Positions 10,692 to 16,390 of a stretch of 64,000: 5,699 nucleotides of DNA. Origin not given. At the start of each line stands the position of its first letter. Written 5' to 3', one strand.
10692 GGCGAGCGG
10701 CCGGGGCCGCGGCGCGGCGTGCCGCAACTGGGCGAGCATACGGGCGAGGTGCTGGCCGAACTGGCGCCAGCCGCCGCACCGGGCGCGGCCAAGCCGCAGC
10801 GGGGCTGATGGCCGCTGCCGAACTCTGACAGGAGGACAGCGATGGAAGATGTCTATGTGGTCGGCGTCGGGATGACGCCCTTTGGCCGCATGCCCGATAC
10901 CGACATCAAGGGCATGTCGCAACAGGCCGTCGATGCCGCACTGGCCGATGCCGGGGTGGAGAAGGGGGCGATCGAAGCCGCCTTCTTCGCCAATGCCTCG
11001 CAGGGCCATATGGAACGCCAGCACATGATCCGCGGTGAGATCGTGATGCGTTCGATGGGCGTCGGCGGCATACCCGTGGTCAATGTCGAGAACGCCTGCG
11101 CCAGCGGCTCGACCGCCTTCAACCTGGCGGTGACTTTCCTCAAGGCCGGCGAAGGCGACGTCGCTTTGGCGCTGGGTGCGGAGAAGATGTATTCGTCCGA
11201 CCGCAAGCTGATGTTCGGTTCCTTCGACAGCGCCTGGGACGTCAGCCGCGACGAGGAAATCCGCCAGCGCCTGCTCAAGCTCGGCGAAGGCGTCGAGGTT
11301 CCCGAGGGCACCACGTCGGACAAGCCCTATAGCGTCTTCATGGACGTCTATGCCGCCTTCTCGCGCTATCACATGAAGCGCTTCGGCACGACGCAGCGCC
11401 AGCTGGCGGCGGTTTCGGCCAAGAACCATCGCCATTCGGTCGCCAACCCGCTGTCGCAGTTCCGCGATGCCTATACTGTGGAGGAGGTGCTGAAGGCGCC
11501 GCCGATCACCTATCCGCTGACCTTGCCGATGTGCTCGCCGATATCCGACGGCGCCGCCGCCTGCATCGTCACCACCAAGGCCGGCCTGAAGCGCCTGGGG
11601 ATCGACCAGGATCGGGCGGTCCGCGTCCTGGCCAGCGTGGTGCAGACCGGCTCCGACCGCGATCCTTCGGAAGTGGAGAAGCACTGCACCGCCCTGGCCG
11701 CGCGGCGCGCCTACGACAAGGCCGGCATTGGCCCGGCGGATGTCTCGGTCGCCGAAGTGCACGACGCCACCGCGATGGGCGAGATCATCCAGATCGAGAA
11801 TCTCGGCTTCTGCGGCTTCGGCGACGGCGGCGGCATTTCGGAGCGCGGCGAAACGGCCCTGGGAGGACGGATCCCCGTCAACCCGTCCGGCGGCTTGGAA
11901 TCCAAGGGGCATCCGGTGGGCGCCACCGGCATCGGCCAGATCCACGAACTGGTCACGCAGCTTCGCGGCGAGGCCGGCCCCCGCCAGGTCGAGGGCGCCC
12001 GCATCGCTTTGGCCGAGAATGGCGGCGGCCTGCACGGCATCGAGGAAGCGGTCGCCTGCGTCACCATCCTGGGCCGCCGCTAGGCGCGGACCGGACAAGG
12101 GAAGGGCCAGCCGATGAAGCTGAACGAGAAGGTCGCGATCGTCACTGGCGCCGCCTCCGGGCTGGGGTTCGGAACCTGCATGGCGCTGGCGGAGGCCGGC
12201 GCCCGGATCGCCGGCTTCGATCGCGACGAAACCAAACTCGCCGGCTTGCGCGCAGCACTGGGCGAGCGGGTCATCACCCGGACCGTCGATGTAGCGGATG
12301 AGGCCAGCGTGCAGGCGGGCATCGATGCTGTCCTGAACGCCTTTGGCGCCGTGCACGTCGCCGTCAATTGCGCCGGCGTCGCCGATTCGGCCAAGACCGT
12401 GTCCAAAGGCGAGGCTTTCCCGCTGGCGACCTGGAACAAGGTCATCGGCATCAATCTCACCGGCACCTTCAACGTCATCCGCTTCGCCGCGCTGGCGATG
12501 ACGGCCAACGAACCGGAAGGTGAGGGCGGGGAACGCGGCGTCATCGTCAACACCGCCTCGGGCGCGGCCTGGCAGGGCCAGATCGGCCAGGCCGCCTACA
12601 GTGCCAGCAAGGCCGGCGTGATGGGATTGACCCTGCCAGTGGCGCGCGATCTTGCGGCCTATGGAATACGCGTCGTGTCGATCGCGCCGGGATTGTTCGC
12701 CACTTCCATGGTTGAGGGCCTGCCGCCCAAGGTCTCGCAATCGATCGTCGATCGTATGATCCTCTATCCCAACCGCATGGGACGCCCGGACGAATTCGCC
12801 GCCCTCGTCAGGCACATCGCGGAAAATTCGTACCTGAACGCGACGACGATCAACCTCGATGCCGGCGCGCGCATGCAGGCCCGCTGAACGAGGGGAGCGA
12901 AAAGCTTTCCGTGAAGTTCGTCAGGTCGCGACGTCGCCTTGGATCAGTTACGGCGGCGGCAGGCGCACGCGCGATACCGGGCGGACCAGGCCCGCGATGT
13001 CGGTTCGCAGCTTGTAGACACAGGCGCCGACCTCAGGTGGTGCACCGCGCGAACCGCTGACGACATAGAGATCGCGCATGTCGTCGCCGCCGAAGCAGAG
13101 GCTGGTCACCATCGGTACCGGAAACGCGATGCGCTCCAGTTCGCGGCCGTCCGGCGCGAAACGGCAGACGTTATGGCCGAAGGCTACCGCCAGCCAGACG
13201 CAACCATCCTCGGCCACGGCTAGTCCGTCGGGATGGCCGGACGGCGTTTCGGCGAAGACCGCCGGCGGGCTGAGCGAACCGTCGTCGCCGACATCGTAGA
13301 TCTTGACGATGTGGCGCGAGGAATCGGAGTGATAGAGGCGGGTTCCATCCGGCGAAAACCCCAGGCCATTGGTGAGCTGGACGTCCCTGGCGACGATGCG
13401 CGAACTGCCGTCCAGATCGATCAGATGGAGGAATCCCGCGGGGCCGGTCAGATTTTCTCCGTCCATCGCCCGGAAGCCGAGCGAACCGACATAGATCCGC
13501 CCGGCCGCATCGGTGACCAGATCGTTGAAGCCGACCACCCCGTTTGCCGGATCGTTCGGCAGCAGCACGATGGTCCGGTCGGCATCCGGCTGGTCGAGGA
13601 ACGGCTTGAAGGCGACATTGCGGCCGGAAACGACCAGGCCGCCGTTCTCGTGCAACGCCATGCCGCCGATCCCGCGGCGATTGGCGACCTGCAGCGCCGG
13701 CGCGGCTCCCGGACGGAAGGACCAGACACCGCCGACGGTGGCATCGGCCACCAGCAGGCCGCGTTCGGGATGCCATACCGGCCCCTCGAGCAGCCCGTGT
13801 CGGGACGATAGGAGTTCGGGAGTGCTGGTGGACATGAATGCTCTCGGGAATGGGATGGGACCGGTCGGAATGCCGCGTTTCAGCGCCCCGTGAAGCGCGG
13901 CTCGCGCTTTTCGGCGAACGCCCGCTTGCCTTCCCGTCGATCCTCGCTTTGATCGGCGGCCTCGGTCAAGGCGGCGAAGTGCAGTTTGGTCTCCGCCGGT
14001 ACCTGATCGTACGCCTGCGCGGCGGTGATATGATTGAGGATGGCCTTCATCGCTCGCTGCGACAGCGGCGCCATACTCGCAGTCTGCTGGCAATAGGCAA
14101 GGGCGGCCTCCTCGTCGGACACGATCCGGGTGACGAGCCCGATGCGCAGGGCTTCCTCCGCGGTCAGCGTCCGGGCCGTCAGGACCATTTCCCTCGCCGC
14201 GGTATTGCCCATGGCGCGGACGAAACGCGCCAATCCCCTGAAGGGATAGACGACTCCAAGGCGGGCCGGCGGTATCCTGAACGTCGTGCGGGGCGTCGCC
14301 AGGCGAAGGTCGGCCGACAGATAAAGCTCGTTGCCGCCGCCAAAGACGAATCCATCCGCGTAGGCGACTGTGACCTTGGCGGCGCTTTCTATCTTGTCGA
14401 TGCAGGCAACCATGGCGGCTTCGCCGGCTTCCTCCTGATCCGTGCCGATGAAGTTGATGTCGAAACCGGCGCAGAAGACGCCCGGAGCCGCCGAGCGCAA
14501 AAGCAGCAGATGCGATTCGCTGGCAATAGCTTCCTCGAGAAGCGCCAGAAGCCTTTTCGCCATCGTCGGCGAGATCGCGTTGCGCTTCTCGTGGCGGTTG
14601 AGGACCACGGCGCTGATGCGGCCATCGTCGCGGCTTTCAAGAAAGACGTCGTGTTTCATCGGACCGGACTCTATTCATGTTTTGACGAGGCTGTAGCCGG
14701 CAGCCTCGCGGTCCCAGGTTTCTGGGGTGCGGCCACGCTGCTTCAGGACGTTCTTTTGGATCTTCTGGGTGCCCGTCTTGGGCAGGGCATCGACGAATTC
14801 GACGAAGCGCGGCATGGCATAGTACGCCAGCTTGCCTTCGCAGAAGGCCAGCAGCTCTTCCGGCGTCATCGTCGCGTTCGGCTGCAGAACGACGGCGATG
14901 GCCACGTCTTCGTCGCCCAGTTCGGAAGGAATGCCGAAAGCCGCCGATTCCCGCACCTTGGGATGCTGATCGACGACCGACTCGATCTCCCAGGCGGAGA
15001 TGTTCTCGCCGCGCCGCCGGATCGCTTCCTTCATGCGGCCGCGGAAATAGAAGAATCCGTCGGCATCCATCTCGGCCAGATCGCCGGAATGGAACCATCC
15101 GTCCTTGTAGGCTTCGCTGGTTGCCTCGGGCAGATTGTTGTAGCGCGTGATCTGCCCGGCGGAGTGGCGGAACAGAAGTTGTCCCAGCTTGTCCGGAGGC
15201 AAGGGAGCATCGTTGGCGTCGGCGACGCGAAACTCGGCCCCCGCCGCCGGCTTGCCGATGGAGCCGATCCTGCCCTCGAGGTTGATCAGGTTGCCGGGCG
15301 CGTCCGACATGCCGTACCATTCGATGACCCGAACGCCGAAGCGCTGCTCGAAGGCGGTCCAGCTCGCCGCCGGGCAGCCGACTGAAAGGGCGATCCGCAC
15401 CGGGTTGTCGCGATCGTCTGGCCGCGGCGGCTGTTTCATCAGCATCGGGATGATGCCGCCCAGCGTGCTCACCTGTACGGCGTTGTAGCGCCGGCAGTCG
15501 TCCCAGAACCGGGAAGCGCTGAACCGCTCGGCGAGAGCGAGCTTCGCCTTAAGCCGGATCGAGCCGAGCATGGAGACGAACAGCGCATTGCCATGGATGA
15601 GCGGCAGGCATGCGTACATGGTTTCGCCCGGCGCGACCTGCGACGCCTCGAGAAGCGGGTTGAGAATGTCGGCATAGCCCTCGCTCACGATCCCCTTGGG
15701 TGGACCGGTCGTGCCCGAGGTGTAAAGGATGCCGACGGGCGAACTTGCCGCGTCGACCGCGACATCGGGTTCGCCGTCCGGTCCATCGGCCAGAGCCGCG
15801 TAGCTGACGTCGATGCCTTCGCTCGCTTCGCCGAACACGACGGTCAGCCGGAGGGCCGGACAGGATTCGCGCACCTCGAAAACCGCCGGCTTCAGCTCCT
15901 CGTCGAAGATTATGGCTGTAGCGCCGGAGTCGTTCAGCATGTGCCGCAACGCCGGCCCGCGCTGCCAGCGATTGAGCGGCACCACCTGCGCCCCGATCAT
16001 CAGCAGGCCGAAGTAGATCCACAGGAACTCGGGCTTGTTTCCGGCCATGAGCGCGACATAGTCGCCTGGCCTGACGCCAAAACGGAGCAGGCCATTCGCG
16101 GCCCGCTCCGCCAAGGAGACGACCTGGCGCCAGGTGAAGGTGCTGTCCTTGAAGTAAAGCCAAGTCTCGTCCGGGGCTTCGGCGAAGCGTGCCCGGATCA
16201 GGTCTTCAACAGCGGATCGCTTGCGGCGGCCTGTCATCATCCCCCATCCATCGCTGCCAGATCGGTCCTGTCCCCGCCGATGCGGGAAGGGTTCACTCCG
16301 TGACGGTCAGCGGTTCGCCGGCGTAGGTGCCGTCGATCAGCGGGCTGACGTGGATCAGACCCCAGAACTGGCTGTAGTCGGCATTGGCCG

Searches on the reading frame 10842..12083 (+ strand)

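Call 64: search_protein_families(library=pfam, proteins=[window:10842-12083:+], max_evalue=0.00001)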
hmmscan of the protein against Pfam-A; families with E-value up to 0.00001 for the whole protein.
window:10842-12083:+ (413 aa): 4 families
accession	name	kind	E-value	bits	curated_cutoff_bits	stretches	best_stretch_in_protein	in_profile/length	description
PF22691.2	Thiolase_C_1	-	7.5e-38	129.9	28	1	280-398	17-134/144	Thiolase C-terminal domain-like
PF00108.29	Thiolase_N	-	2.1e-20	73.6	26.4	1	4-209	1-195/260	Thiolase, N-terminal domain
PF02803.24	Thiolase_C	-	8.1e-08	32.4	27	1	266-381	7-104/123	Thiolase, C-terminal domain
PF00109.32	ketoacyl-synt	-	5.5e-07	29.9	20.8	1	61-125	151-213/252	Beta-ketoacyl synthase, N-terminal domain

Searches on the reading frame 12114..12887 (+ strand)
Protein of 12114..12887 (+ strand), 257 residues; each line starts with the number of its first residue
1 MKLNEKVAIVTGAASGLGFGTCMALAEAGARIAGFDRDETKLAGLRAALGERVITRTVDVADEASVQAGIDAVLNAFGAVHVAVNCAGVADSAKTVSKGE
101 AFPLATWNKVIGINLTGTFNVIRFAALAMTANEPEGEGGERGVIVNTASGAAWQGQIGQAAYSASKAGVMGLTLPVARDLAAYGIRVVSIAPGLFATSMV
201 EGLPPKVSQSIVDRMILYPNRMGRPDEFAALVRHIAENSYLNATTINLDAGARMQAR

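Call 65: search_protein_families(library=pfam, proteins=[window:12114-12887:+], max_evalue=0.00001)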
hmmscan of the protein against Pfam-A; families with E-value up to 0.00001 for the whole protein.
window:12114-12887:+ (257 aa): 3 families
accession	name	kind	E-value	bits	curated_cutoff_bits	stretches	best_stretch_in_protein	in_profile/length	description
PF00106.31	adh_short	-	1.3e-45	155.8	26.6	1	6-203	1-190/195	short chain dehydrogenase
PF13561.12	adh_short_C2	-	8.9e-39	133.9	27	1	12-252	1-235/236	Enoyl-(Acyl carrier protein) reductase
PF08659.16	KR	-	1.6e-08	35.1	22.6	1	9-191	4-174/180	KR domain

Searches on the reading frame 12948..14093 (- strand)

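Call 65: search_protein_families(library=pfam, proteins=[window:12948-14093:-], max_evalue=0.00001)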
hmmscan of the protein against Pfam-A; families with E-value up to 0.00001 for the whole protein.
window:12948-14093:- (381 aa): 1 family
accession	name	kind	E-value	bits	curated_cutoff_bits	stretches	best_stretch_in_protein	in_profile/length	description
PF08450.18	SGL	-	3.4e-49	168.1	26.3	1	103-347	3-245/246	SMP-30/Gluconolactonase/LRE-like region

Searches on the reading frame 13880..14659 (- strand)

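Call 65: search_protein_families(library=pfam, proteins=[window:13880-14659:-], max_evalue=0.00001)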
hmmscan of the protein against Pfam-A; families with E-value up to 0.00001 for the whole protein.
window:13880-14659:- (259 aa): 2 families
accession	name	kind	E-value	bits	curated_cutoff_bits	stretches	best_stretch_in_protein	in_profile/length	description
PF00378.25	ECH_1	-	4.6e-40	138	27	1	15-258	6-250/251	Enoyl-CoA hydratase/isomerase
PF16113.10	ECH_2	-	1.4e-25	91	27.2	1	17-235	3-226/335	Enoyl-CoA hydratase/isomerase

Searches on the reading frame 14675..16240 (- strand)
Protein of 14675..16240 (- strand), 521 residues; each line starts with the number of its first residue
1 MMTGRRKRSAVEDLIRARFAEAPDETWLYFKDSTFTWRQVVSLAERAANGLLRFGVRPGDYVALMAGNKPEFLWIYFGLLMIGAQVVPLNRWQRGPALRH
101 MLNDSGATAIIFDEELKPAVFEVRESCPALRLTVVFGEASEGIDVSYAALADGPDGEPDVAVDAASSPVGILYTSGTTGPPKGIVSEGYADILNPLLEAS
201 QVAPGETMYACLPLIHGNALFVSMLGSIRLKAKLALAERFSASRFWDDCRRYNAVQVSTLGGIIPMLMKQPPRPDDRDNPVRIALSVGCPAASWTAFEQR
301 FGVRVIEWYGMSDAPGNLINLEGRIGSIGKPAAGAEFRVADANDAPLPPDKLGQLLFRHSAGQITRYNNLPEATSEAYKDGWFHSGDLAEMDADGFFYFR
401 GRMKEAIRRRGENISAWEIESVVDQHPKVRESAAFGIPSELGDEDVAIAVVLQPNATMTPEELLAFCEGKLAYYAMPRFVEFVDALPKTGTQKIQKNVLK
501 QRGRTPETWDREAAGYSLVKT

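Call 65: search_protein_families(library=pfam, proteins=[window:14675-16240:-], max_evalue=0.00001)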
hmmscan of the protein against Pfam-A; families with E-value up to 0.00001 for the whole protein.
window:14675-16240:- (521 aa): 2 families
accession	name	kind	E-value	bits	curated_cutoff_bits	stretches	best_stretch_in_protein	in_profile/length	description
PF00501.34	AMP-binding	-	6.1e-59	200.2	29.9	1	18-360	4-377/384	AMP-binding enzyme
PF13193.12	AMP-binding_C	-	2.1e-16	61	24.5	1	418-493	1-76/76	AMP-binding enzyme C-terminal domain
